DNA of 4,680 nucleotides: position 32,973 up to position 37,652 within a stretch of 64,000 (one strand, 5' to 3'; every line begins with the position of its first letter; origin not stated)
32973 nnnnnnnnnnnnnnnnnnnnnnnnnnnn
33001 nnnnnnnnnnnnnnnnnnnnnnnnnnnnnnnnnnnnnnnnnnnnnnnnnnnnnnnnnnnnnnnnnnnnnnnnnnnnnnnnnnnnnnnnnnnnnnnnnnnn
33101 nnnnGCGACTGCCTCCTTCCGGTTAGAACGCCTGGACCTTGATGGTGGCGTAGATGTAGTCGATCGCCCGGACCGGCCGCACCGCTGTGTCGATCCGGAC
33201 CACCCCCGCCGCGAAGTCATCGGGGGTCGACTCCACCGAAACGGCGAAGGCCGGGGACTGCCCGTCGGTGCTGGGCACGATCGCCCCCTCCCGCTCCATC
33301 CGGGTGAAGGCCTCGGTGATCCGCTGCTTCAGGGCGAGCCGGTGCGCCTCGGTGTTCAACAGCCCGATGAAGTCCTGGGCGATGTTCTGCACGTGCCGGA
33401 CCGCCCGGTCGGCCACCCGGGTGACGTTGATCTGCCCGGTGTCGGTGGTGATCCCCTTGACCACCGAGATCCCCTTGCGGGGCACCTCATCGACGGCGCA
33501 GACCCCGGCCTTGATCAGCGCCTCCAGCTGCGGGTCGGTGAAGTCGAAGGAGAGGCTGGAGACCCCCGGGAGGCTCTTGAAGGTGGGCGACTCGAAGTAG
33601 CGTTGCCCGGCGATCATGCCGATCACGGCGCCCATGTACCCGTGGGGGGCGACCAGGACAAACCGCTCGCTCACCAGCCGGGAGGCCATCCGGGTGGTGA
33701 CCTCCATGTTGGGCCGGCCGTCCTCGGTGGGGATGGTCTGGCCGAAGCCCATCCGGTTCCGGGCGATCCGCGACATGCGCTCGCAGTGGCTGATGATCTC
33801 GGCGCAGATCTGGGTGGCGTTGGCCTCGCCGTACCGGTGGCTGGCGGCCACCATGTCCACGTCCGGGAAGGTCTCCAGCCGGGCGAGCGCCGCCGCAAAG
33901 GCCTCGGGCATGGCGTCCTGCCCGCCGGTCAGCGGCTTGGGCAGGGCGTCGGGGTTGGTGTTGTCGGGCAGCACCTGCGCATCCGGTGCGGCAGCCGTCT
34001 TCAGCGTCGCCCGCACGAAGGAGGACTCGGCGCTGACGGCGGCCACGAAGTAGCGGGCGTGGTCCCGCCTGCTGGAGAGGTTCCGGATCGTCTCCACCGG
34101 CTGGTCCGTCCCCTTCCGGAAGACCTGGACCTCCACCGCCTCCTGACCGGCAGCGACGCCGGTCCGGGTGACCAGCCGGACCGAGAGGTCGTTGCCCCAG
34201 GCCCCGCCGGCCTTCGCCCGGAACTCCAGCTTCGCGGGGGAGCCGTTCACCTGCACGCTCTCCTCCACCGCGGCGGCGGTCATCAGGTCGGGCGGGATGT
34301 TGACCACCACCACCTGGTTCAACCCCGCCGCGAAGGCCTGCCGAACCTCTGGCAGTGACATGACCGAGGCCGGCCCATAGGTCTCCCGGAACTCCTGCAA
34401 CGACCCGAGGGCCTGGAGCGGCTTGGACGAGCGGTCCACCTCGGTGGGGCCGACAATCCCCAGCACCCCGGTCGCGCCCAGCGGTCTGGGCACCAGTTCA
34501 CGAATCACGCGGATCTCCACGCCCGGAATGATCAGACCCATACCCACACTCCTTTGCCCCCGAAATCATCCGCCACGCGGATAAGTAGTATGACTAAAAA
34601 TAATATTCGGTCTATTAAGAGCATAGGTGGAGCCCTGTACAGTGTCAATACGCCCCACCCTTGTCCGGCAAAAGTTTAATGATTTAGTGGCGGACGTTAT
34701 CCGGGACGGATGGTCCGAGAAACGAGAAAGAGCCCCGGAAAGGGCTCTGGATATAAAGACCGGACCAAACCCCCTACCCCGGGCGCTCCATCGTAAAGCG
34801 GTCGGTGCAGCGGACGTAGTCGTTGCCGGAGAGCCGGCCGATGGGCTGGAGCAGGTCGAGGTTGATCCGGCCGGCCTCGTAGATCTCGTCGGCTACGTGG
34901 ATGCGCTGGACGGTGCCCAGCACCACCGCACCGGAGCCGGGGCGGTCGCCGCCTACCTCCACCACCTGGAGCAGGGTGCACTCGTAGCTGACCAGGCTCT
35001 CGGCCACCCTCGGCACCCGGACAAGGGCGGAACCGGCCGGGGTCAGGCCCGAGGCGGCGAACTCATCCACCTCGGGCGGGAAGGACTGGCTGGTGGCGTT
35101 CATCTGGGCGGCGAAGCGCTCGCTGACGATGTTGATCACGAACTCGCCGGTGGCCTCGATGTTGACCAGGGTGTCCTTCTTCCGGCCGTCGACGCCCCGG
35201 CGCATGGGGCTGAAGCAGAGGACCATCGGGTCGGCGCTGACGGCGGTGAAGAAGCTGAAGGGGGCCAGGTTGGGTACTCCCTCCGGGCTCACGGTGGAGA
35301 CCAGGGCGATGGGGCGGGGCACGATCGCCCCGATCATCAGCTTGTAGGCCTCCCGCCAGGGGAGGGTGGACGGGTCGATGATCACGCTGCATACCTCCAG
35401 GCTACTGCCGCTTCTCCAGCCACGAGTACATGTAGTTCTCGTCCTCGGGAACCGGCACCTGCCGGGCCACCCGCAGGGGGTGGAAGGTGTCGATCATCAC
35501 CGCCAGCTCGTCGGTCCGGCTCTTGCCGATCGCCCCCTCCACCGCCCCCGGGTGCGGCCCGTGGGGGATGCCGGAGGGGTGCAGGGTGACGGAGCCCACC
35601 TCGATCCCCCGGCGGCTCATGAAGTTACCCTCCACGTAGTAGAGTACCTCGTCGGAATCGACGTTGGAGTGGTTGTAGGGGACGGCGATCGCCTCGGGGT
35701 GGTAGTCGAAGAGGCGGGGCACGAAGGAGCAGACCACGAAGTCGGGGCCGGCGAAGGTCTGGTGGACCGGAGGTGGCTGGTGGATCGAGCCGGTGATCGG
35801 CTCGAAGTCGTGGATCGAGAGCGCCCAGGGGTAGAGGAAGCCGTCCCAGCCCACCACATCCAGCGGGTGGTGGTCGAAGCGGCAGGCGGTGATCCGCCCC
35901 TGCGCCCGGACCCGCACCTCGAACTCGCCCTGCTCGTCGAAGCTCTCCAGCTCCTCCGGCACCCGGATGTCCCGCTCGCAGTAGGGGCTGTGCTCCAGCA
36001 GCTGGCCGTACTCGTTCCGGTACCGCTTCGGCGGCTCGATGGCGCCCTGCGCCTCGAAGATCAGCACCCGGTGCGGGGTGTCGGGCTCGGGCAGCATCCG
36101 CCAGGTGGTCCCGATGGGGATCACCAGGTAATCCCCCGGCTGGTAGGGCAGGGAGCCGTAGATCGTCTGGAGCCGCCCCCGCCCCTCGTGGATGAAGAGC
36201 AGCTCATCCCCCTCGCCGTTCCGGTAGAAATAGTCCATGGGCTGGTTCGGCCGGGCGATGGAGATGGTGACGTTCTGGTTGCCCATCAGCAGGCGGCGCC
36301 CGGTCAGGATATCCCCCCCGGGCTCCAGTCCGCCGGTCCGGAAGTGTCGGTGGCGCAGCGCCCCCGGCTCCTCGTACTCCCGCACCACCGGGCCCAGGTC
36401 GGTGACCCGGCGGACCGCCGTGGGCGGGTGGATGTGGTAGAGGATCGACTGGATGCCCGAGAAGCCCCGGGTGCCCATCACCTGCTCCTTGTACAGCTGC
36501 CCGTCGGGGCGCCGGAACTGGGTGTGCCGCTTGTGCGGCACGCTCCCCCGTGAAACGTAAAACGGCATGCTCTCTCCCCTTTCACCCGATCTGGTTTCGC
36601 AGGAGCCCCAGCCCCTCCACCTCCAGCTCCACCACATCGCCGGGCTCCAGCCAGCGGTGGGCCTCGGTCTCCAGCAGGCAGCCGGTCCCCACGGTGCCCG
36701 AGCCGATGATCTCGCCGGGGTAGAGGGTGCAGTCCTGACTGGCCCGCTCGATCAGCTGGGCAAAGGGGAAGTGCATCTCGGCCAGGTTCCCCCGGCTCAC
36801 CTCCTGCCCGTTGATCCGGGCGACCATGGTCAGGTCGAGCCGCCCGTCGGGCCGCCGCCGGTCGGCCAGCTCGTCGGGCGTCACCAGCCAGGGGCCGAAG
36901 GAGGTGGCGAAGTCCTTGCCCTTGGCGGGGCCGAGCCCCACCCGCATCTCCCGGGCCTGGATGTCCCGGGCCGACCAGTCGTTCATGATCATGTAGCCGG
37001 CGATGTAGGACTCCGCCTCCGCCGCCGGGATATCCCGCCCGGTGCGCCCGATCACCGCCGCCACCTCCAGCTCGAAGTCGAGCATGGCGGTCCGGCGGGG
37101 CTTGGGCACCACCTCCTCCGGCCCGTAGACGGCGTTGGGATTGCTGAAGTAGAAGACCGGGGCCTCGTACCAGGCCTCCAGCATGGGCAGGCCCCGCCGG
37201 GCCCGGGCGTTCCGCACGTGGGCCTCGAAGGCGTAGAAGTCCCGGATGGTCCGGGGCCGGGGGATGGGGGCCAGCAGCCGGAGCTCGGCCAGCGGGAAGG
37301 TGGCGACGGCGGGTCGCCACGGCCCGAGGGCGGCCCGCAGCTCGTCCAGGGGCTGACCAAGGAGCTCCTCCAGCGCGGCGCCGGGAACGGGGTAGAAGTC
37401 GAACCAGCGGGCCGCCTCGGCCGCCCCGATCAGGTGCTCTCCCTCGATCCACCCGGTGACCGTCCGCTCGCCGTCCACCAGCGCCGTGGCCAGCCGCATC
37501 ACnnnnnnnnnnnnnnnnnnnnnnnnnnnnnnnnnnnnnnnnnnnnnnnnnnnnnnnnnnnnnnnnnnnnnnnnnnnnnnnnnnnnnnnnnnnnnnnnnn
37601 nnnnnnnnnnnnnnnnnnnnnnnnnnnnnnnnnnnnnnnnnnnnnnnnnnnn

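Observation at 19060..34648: Stand-alone contractile tail-like locus (tailocin/eCIS-like) with a PAAR tip but no head, lysis, ATPase or LysM genes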

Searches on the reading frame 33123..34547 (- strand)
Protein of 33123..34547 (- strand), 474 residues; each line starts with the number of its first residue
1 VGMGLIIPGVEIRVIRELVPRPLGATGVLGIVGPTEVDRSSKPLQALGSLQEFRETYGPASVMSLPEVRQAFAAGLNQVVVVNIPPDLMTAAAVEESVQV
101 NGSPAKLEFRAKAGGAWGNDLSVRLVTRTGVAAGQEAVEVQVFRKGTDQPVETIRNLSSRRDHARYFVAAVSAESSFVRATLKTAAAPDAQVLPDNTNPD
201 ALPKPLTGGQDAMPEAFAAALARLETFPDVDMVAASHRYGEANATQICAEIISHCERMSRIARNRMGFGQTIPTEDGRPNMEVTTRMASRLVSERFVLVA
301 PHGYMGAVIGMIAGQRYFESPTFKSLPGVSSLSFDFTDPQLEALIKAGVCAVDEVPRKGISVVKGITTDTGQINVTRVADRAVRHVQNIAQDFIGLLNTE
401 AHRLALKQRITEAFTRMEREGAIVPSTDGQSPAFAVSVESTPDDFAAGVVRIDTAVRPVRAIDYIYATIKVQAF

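Call 4: search_protein_families(library=pfam, max_evalue=0.01, proteins=[window:33123-34547:-])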
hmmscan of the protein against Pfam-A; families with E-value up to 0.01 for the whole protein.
window:33123-34547:- (474 aa): 2 families
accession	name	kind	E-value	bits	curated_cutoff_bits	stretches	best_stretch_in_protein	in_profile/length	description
PF04984.19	Phage_sheath_1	-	7.8e-08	32.8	31.4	1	218-368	9-168/168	Phage tail sheath protein subtilisin-like domain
PF17482.7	Phage_sheath_1C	-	8.8e-06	26.1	26.9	1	369-471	5-103/104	Phage tail sheath C-terminal domain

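Call 8: find_encoding_contigs(protein=window:33123-34547:-, flank=2000, max_places=4)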
Protein window:33123-34547:- (474 aa): no gene with exactly this product is on record in the collection.

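Call 10: find_homologous_proteins(query=window:33123-34547:-, max_evalue=0.00001)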
Query window:33123-34547:- (474 aa): 571 proteins with E <= 0.00001 among 8000 candidates; the best 120 are listed.
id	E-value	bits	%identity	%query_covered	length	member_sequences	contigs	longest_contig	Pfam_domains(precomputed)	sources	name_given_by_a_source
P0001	0.0e+0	1024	100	100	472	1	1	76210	PF04984.20,PF17482.8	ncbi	ncbi:MAG: phage tail sheath protein [Bacillota bacterium]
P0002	3.2e-259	878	85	100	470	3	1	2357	PF04984.20,PF17482.8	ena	-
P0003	1.1e-256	870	85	100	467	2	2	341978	PF17482.8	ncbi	-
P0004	3.9e-253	858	82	100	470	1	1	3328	PF04984.20,PF17482.8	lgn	-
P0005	3.4e-243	825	80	100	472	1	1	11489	PF04984.20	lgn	-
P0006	8.7e-242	821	80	100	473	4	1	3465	PF04984.20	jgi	jgi:hypothetical protein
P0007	5.1e-217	739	73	100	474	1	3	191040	-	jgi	jgi:hypothetical protein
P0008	4.0e-214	730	72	100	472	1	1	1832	PF04984.20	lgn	-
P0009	9.8e-214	728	72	100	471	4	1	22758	-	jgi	jgi:hypothetical protein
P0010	2.6e-212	724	72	100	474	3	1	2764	PF17482.8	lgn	-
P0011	2.1e-211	721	72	100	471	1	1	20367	PF17482.8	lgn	-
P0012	1.3e-203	695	69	100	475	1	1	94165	PF04984.20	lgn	-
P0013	1.1e-189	649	65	100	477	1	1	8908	-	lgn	-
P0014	2.0e-187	642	66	100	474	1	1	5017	PF17482.8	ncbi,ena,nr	ncbi:MAG TPA: hypothetical protein VD902_01120 [Symbiobacteriaceae bacterium]|nr:hypothetical protei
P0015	8.7e-185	633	65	100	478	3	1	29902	-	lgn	-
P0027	8.6e-147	508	55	99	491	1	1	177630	-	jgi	jgi:hypothetical protein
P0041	6.1e-127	442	49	99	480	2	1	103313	PF04984.20,PF17482.8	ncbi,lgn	ncbi:MAG: phage tail sheath subtilisin-like domain-containing protein [Pseudomonadota bacterium]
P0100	3.4e-87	311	40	100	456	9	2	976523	PF17482.8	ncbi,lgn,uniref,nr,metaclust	ncbi:Phage tail sheath protein [Myxococcus fulvus]|uniref:Phage tail sheath protein n=1 Tax=Myxococc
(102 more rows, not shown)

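Call 26: find_encoding_contigs(protein=P0100, flank=10000, max_places=1)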
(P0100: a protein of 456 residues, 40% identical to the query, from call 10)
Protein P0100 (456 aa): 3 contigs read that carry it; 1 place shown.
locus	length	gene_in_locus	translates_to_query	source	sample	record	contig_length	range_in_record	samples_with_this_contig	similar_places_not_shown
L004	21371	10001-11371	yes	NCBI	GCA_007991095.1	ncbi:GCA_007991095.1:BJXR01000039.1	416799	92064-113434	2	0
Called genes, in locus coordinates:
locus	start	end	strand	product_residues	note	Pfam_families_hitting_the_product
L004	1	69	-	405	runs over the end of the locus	PF13620:CarboxypepD_reg, PF13715:CarbopepD_reg_2 (weak)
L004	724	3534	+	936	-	PF13699:eCIS_core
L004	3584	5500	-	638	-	PF24517:CBM96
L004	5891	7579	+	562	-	PF08811:DUF1800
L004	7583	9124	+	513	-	PF07394:DUF1501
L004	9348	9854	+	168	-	-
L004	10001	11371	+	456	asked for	PF17482:Phage_sheath_1C (weak)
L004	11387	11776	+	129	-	-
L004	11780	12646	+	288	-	-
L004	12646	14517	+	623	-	-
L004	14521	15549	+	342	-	-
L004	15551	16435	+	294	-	-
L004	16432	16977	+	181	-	-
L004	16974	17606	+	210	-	PF04717:Phage_base_V (weak)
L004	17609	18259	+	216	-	-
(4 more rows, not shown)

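Call 27: find_encoding_contigs(protein=P0027, flank=10000, max_places=1)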
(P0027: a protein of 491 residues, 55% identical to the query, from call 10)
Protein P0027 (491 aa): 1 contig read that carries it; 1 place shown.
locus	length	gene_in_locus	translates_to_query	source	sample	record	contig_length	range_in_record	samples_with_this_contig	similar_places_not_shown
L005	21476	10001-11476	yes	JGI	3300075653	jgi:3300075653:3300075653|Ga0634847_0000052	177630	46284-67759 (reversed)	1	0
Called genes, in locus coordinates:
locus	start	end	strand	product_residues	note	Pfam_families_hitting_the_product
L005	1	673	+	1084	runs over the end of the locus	PF13809:Tubulin_2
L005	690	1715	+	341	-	-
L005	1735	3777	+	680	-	-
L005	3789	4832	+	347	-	-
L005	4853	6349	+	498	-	-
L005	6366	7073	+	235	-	PF00691:OmpA (weak)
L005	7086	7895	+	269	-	PF00089:Trypsin, PF13365:Trypsin_2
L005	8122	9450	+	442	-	PF00860:Xan_ur_permease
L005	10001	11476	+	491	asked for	-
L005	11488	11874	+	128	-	-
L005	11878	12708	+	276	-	-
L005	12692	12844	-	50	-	-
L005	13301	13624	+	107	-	-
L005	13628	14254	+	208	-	PF07157:DNA_circ_N (weak)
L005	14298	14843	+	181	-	-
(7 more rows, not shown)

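Call 28: find_encoding_contigs(protein=P0041, flank=10000, max_places=1)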
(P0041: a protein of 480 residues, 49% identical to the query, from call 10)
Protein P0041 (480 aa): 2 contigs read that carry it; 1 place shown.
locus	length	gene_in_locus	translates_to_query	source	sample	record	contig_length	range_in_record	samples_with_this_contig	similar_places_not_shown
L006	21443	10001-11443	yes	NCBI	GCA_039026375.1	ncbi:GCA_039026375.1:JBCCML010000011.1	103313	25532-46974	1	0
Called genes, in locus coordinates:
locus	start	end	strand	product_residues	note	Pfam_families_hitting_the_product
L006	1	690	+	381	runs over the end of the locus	PF13579:Glyco_trans_4_4, PF13439:Glyco_transf_4, PF20706:GT4-conflict, PF00534:Glycos_transf_1, PF13692:Glyco_trans_1_4, PF13524:Glyco_trans_1_2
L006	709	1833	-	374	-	PF04007:DUF354 (faint)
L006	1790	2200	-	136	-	-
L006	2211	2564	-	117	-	PF00393:6PGD (weak)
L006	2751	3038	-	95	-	PF00393:6PGD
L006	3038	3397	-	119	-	PF03446:NAD_binding_2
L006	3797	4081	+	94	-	-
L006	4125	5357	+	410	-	PF03441:FAD_binding_7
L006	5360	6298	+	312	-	PF01266:DAO, PF13450:NAD_binding_8, PF01593:Amino_oxidase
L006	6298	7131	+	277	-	-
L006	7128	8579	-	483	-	PF07992:Pyr_redox_2, PF13454:NAD_binding_9, PF13738:Pyr_redox_3, PF13434:Lys_Orn_oxgnase (weak)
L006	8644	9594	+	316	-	PF01073:3Beta_HSD, PF01370:Epimerase, PF02719:Polysacc_synt_2 (faint), PF04321:RmlD_sub_bind, PF16363:GDP_Man_Dehyd, PF07993:NAD_binding_4 (weak)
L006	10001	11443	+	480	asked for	PF04984:Phage_sheath_1, PF17482:Phage_sheath_1C (weak)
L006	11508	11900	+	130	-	-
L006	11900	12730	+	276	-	-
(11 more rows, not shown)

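Call 68: search_dna_similar(query=window:33123-34541:-, collection=phages, mode=protein, max_rows=15)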
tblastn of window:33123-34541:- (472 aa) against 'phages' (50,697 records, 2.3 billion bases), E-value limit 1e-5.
No match.

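Call 74: search_solved_structures(query=window:33123-34541:-, max_evalue=1)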
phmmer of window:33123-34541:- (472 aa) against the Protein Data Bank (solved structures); distinct sequences matched with E-value up to 1: 1.
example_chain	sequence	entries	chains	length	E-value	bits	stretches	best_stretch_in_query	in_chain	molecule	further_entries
8vur_L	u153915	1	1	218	0.15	14.2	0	181-235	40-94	003-102 Light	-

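Call 77: search_solved_structures(query=A9, max_evalue=1)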
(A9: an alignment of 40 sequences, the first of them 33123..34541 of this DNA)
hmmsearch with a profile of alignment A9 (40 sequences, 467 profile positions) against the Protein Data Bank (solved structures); distinct sequences matched with E-value up to 1: 8.
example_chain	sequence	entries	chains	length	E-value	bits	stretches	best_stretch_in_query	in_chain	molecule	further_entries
9ezm_A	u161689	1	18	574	1.9e-15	59.8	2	182-460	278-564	Phage tail sheath protein FI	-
9qgl_3A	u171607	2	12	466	5.8e-08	35.2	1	311-453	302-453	Phage tail sheath family protein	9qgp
8bky_A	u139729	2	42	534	4.1e-06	29.1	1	87-254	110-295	Phage tail sheath protein | Phage tail sheath family protein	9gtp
8bl4_V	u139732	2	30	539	5.2e-06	28.8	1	87-254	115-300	Phage tail sheath family protein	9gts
6rao_D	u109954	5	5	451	1.1e-05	27.6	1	295-459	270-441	Afp3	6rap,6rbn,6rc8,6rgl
9r9h_T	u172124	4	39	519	0.0034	19.5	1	296-463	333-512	Phage tail sheath family protein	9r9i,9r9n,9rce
7dvf_A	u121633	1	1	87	0.31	13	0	427-451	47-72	reDPBB_sym2 protein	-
7dvc_A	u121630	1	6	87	0.44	12.5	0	429-451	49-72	reDPBB_sym1 protein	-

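Call 100: find_related_loci(query=A9, collection=viral_contigs, flank=10000)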
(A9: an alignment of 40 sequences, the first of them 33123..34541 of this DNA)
Query A9 (472 aa) in viral_contigs; peptide patterns used: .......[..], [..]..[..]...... (x = any residue, [..] = any of these).
27 stretches matched a pattern; 2 encode a relative of the query (tblastn E <= 1e-3); 2 distinct loci.
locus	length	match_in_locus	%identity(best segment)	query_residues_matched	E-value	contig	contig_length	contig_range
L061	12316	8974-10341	38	4-472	2e-83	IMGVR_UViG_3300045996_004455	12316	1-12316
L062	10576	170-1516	40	4-471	6e-81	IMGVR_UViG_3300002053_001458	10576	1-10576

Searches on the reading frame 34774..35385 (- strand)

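Call 19: search_protein_families(library=pfam, max_evalue=0.001, proteins=[window:34774-35385:-])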
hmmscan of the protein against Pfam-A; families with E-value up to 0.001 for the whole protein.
window:34774-35385:- (203 aa): 1 family
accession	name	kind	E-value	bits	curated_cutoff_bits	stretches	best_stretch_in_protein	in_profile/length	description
PF01613.24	Flavin_Reduct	-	7.3e-27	94.8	27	1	22-169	4-138/153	Flavin reductase like domain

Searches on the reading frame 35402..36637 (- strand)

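Call 19: search_protein_families(library=pfam, max_evalue=0.001, proteins=[window:35402-36637:-])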
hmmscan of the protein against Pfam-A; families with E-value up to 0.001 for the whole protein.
window:35402-36637:- (411 aa): 3 families
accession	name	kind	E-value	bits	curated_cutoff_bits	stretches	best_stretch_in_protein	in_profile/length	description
PF20510.4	HgmA_N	-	2.5e-10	40.5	20.2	1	48-272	33-270/273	Homogentisate 1,2-dioxygenase N-terminal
PF07883.17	Cupin_2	-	7.2e-05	22.9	27.2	0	142-188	17-63/70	Cupin domain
PF04209.19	HgmA_C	-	0.00025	21.3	21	1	289-406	25-146/153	Homogentisate 1,2-dioxygenase C-terminal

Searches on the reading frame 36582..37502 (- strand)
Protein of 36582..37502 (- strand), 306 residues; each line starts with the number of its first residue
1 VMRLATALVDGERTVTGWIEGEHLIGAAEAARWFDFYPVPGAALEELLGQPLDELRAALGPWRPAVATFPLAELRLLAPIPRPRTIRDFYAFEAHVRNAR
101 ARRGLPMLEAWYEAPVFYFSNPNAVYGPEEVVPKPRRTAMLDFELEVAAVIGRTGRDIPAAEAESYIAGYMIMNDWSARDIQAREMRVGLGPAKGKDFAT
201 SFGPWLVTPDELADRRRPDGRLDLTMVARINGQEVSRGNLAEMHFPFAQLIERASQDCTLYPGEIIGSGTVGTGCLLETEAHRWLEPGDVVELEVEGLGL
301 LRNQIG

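Call 19: search_protein_families(library=pfam, max_evalue=0.001, proteins=[window:36582-37502:-])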
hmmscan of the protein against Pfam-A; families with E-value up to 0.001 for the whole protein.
window:36582-37502:- (306 aa): 1 family
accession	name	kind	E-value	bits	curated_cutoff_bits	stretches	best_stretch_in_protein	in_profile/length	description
PF01557.24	FAA_hydrolase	-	1.8e-61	207.9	23.9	1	86-305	3-213/214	Fumarylacetoacetate (FAA) hydrolase C-terminal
